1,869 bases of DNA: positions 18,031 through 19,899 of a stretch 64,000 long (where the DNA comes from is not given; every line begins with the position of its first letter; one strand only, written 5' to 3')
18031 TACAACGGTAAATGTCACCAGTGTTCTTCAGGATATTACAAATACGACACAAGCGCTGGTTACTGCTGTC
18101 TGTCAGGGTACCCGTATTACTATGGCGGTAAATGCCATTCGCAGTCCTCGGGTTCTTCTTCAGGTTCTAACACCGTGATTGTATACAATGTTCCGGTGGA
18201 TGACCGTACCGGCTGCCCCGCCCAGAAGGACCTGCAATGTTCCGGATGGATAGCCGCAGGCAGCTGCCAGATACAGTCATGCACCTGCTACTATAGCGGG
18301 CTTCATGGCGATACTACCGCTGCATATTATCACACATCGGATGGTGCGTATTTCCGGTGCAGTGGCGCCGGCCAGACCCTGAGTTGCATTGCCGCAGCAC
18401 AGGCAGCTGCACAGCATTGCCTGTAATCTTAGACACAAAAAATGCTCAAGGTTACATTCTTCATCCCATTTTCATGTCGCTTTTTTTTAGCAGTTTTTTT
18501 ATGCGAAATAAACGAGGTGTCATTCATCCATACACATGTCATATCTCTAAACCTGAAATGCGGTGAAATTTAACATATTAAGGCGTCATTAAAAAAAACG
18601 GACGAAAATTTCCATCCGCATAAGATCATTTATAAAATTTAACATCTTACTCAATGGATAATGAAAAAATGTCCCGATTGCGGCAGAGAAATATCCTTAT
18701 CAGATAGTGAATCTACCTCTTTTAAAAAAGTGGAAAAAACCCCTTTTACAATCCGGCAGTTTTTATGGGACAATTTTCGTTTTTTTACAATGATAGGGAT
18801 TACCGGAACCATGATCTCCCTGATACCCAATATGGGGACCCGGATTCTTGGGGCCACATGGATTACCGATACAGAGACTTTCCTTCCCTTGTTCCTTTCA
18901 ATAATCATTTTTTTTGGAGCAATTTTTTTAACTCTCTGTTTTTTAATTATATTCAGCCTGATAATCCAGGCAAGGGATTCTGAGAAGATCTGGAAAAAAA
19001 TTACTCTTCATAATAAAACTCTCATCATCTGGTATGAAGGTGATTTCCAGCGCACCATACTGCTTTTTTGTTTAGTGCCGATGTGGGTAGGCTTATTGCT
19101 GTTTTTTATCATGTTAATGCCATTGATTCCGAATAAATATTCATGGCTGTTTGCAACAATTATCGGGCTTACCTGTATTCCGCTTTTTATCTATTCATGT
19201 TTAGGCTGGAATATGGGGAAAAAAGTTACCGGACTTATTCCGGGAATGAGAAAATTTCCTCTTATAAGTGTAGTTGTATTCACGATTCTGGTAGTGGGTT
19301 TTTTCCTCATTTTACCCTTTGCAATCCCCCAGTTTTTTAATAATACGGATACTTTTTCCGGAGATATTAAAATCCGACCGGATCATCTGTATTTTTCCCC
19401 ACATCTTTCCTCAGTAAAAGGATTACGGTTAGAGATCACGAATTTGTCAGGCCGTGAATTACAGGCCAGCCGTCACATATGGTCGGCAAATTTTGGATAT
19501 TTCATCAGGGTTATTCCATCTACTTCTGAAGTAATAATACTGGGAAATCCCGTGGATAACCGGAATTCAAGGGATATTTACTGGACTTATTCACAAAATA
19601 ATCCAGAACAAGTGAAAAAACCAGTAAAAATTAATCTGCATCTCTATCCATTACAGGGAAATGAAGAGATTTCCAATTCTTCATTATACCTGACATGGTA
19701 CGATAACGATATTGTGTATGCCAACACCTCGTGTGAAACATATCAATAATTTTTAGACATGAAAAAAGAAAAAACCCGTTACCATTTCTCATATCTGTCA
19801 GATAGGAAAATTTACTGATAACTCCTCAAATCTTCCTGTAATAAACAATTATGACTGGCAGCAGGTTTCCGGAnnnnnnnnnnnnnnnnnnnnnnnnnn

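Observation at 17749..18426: Cys/Tyr/Gly-rich lipoprotein with three 30-aa CC-containing repeats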

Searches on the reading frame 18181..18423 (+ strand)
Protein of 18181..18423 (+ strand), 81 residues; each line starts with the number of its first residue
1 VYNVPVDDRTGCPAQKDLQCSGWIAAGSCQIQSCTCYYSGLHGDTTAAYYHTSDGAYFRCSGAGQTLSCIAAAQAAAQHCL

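Call 52: predict_structure(alignment_id=A4)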
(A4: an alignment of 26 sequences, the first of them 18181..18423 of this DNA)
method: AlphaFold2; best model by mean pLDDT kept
length: 81 residues; sequences in the alignment: 26
mean_pLDDT: 88.4   pTM: 0.73
mean pLDDT of the five models: 88.4, 86.3, 86.1, 85.8, 85.1
residues with pLDDT >= 90: 49; 70-90: 28; 50-70: 2; < 50: 2
segments of 3 or more residues with pLDDT < 50: none
pLDDT, mean of each block of 10 residues (from residue 1): 73 88 94 90 86 95 88 93 90
secondary structure, 60 per line:
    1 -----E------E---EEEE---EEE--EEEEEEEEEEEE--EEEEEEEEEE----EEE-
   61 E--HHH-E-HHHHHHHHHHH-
elements in order: E17-20 E24-26 E29-40 E43-52 E57-59 H70-80

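Call 55: fold_search(model_id=the predicted structure, library=pdb)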
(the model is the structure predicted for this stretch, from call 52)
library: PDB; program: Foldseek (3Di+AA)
matches with E <= 10: 221; with E <= 0.001: 0
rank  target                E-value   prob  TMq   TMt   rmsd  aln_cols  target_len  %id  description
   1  3hx8_B                1.9e-01  0.30  0.26  0.19   5.7        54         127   15  Crystal structure of putative ketosteroid isomerase (NP_103587.1) from Mesorhizobium loti at 1.45 A resolution (released 2009-07-07)
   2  3hx8_C                2.7e-01  0.25  0.26  0.19   5.7        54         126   15  Crystal structure of putative ketosteroid isomerase (NP_103587.1) from Mesorhizobium loti at 1.45 A resolution (released 2009-07-07)
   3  5ien_B                4.7e-01  0.35  0.30  0.22   5.1        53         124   15  Structure of CDL2.2, a computationally designed Vitamin-D3 binder (released 2017-03-01)
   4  5iep                  6.5e-01  0.63  0.36  0.26   4.3        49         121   14  Structure of CDL2.3b, a computationally designed Vitamin-D3 binder (released 2017-03-01)
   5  3emo_A                6.8e-01  0.28  0.33  0.24   8.3        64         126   12  Crystal structure of transmembrane Hia 973-1098 (released 2008-11-04)
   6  3ebt                  1.1e+00  0.51  0.36  0.24   4.0        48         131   19  Crystal structure of a ntf2-like protein of unknown function (bpss0132) from burkholderia pseudomallei k96243 at 1.30 A  (released 2008-09-30)
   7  5ien_A                1.2e+00  0.20  0.30  0.21   5.3        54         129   15  Structure of CDL2.2, a computationally designed Vitamin-D3 binder (released 2017-03-01)
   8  6w3g_A                1.5e+00  0.57  0.39  0.30   4.0        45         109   16  Rd1NTF2_04 with long sheet (released 2020-04-15)
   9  9iqd_A                1.7e+00  0.18  0.31  0.23   6.4        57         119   10  Apo-MicM,homologous of AkaM, SnoaL-like protein (released 2025-07-16)
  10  5ig3_E                1.7e+00  0.06  0.20  0.14   8.2        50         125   12  Crystal structure of the human CaMKII-alpha hub (released 2016-03-23)
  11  8jgm_A                1.8e+00  0.51  0.37  0.08   3.0        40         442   10  Cryo-EM sturcutre of DANGEROUS MIX 3 (DM3) from Hohenlieth (Hh-0) (released 2024-12-25)
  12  6wf4                  1.8e+00  0.21  0.37  0.25   8.4        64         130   17  Crystal Structure of TerC Co-crystallized with Polyporic Acid (released 2021-04-07)
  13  2gr7_A                1.8e+00  0.18  0.33  0.29   3.9        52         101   12  Hia 992-1098 (released 2006-05-23)
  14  1tp6                  1.8e+00  0.07  0.25  0.19   6.9        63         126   14  1.5 A Crystal Structure of a NTF-2 Like Protein of Unknown Function PA1314 from Pseudomonas aeruginosa (released 2004-08-03)
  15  6w3g_B                2.0e+00  0.47  0.40  0.31   3.8        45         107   16  Rd1NTF2_04 with long sheet (released 2020-04-15)
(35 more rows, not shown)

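Call 71: fold_search(model_id=the predicted structure, library=viral)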
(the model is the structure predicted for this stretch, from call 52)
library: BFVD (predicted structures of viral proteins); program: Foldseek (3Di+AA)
matches with E <= 10: 481; with E <= 0.001: 0
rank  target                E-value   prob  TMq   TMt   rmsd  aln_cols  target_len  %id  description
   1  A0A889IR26            3.5e-01  0.63  0.37  0.04   7.6        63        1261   17  (no name in the UniProt tables at hand)
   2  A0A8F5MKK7            5.7e-01  0.94  0.50  0.62   2.0        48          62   10  Uncharacterized protein [Microvirus mar25]
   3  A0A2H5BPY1            6.3e-01  0.47  0.42  0.39   5.6        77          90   12  Uncharacterized protein [Vibrio phage Vp_R1]
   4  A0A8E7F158            7.5e-01  0.18  0.32  0.19   6.5        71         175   14  (no name in the UniProt tables at hand)
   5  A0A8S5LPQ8            7.5e-01  0.15  0.26  0.26   9.5        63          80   13  Restriction alleviation protein [Siphoviridae sp. ctVFv13]
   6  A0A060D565            8.3e-01  0.63  0.42  0.27   5.2        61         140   13  L* peptide [Genet fecal theilovirus]
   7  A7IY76                8.8e-01  0.21  0.29  0.18   6.1        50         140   18  Gp5 [Corynebacterium phage P1201]
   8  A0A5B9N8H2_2          9.3e-01  0.09  0.23  0.03  10.5        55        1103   11  (no name in the UniProt tables at hand)
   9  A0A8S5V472            9.8e-01  0.12  0.25  0.22   9.7        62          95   10  Restriction alleviation protein [Myoviridae sp. ctKkB1]
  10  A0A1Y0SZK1            9.8e-01  0.10  0.28  0.24  13.3        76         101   13  Uncharacterized protein [Pseudomonas phage Phabio]
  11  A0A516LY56            1.0e+00  0.60  0.40  0.39   2.3        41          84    7  (no name in the UniProt tables at hand)
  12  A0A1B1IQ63            1.0e+00  0.57  0.47  0.46   5.0        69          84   14  (no name in the UniProt tables at hand)
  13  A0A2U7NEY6            1.0e+00  0.47  0.36  0.46   3.3        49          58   10  Uncharacterized protein [Pseudomonas phage PspYZU05]
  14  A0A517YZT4            1.0e+00  0.30  0.36  0.33   4.5        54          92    4  (no name in the UniProt tables at hand)
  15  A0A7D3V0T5            1.0e+00  0.23  0.35  0.26  10.7        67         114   15  (no name in the UniProt tables at hand)
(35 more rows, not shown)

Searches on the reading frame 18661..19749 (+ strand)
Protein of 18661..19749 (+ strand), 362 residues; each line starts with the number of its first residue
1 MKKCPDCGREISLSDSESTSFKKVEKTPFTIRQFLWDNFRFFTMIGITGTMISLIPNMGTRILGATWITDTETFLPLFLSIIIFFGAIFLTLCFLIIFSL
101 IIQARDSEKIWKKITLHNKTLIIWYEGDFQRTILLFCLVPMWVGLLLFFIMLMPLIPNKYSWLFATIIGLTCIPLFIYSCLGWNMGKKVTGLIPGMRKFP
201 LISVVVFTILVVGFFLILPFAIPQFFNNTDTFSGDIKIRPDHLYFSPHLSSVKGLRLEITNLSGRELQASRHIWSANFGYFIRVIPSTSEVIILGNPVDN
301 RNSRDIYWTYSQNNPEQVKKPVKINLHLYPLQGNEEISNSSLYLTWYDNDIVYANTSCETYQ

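Call 15: search_protein_families(library=pfam, proteins=[window:18661-19749:+], max_evalue=0.001)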
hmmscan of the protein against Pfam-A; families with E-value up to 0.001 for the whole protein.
window:18661-19749:+ (362 aa): 0 families

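Call 56: search_protein_families(library=ncbifam, proteins=[window:18661-19749:+], max_evalue=1)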
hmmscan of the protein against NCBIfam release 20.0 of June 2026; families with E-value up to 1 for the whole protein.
window:18661-19749:+ (362 aa): 1 family
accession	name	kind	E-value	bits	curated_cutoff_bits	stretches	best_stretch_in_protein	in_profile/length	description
TIGR01425.1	SRP54_euk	equivalog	0.25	10.1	576.25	1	9-75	307-372/428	signal recognition particle protein SRP54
